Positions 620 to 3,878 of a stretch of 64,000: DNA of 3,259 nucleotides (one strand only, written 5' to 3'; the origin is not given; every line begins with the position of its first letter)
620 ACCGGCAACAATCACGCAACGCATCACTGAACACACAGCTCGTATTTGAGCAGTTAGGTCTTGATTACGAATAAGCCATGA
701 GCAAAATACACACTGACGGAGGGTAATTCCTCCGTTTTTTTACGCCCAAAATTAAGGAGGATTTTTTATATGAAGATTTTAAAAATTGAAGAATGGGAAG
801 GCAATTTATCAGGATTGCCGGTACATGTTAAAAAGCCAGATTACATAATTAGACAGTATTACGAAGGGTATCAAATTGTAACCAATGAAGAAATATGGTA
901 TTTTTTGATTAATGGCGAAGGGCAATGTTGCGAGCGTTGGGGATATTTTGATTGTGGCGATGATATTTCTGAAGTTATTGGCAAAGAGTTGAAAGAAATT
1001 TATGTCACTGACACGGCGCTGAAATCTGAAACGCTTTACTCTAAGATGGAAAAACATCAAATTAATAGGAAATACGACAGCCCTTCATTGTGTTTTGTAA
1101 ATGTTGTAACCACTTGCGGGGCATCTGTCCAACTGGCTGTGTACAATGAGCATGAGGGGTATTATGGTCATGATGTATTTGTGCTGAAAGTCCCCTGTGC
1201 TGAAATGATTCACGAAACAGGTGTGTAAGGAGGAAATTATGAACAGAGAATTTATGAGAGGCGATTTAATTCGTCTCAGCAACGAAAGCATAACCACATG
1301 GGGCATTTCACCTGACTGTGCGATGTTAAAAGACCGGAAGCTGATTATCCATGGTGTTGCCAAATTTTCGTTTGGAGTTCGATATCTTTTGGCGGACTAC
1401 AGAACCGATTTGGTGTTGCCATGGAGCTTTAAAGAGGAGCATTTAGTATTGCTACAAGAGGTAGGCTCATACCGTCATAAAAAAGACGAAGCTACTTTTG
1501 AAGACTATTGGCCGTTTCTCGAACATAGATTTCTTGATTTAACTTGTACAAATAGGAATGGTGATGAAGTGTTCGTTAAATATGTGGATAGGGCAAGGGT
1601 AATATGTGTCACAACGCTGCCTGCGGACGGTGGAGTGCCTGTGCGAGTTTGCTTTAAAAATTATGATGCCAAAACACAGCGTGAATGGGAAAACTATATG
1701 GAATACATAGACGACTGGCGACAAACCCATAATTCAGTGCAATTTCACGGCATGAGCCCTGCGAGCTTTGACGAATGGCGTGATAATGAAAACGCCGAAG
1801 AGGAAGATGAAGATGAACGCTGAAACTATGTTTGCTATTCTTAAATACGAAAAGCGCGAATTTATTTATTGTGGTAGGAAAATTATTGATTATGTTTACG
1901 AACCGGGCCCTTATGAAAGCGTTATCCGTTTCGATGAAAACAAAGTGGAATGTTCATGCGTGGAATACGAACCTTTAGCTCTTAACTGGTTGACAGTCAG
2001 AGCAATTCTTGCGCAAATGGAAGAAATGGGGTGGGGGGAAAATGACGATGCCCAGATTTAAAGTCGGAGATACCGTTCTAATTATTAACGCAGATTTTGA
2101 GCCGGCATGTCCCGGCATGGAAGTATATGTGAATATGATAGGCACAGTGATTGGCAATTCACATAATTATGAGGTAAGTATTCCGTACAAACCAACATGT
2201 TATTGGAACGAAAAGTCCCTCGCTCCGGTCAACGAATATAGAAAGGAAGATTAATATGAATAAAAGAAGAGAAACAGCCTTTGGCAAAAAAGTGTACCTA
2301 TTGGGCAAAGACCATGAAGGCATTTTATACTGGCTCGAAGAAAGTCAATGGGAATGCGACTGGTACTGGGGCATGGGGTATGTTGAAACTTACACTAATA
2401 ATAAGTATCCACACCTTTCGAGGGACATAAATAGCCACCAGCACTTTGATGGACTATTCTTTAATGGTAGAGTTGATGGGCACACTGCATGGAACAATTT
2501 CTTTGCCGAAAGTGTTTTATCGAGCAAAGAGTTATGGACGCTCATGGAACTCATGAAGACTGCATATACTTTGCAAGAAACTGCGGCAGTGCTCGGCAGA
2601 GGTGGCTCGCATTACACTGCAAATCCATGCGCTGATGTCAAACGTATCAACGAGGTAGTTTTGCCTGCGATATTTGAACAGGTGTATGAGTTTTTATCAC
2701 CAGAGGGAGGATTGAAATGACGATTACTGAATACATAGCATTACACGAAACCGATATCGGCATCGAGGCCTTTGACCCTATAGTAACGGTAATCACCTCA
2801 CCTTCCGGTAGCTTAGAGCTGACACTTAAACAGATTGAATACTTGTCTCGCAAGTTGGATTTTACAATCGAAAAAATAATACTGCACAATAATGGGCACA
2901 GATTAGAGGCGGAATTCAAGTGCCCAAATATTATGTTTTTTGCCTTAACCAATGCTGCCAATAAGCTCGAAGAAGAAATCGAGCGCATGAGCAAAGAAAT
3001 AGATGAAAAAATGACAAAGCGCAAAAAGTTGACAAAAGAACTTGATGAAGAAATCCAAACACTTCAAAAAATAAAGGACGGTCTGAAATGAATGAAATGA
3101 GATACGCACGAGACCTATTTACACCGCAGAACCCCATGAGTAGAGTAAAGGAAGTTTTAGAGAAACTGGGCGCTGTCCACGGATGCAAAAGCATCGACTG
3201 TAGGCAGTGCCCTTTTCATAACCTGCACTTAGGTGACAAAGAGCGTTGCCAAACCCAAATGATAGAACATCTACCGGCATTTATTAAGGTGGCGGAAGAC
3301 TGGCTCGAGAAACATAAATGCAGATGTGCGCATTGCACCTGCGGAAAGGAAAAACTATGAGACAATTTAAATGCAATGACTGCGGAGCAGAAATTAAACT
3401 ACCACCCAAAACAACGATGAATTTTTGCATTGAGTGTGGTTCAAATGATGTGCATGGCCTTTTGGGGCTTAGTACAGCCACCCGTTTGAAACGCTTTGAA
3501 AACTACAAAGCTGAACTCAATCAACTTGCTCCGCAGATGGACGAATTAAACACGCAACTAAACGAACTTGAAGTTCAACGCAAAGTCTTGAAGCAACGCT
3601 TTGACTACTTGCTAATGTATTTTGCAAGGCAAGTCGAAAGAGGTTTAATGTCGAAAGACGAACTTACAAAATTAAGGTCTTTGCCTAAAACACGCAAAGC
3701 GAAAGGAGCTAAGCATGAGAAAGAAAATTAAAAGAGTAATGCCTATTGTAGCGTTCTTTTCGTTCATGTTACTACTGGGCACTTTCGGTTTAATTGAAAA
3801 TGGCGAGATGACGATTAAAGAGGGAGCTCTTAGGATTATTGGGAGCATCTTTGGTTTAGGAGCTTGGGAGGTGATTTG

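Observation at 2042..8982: Nine-member paralogous family of about 70-85-aa SH3-like proteins in the early region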

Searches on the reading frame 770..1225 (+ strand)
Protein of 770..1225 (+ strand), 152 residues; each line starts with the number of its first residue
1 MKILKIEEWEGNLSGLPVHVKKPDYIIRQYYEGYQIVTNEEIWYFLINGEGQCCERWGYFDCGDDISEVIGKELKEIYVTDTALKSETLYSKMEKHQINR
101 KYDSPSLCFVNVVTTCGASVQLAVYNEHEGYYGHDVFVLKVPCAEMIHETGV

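Call 26: search_protein_families(library=pfam, proteins=[window:770-1225:+], max_evalue=0.01)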
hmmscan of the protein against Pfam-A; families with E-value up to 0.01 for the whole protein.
window:770-1225:+ (152 aa): 1 family
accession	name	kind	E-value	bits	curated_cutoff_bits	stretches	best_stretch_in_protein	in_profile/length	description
PF24240.1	DUF7448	-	3.2e-08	34.4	27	1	29-137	13-103/104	Domain of unknown function (DUF7448)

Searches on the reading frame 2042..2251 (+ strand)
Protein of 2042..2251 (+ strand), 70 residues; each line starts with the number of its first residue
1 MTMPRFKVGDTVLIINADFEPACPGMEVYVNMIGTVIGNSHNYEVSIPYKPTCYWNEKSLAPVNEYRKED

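Call 4: search_protein_families(library=pfam, proteins=[window:2042-2251:+], max_evalue=10)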
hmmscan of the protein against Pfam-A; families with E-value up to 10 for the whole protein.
window:2042-2251:+ (70 aa): 0 families

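Call 9: search_protein_families(library=phrogs, proteins=[window:2042-2251:+], max_evalue=1)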
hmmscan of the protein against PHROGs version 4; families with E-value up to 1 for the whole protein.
window:2042-2251:+ (70 aa): 5 families
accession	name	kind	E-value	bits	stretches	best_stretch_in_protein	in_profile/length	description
phrog_5785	-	unknown function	0.022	15.3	1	2-46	2-45/80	-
phrog_17722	-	unknown function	0.035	14.9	1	1-21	1-21/66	-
phrog_30845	-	unknown function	0.061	14.4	1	7-27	2-22/57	-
phrog_18457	-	unknown function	0.17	13.2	1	28-49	22-43/63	-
phrog_2827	-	unknown function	0.37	12.2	1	1-44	1-46/102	-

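Call 77: search_protein_families(library=ncbifam, proteins=[window:2042-2251:+], max_evalue=0.1)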
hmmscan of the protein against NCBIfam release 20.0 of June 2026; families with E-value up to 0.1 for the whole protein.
window:2042-2251:+ (70 aa): 0 families

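Call 90: search_protein_families(library=padloc, proteins=[window:2042-2251:+], max_evalue=0.1)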
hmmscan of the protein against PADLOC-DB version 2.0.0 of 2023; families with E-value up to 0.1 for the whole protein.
window:2042-2251:+ (70 aa): 0 families

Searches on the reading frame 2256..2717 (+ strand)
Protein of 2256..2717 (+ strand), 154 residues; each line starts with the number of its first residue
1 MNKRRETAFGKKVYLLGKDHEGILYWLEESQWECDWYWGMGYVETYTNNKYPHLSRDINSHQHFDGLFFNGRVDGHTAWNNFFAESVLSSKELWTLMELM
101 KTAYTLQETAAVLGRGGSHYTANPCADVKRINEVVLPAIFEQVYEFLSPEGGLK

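Call 26: search_protein_families(library=pfam, proteins=[window:2256-2717:+], max_evalue=0.01)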
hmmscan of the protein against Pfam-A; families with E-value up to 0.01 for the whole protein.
window:2256-2717:+ (154 aa): 0 families

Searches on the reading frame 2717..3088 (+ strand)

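Call 26: search_protein_families(library=pfam, proteins=[window:2717-3088:+], max_evalue=0.01)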
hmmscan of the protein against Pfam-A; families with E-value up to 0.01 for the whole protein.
window:2717-3088:+ (124 aa): 1 family
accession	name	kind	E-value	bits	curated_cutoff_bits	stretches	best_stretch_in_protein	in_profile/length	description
PF06103.16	DUF948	-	0.0049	17.4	37.2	1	76-119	30-73/89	Bacterial protein of unknown function (DUF948)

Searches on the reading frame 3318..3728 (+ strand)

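Call 26: search_protein_families(library=pfam, proteins=[window:3318-3728:+], max_evalue=0.01)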
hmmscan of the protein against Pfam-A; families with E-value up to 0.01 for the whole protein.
window:3318-3728:+ (137 aa): 2 families
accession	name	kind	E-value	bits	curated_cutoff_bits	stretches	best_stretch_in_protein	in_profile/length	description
PF13851.11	GAS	-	0.0028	17.5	32.3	1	56-98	76-118/200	Growth-arrest specific micro-tubule binding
PF01155.25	HypA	-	0.0047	17.4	28.9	1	13-48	67-100/112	Hydrogenase/urease nickel incorporation, metallochaperone, hypA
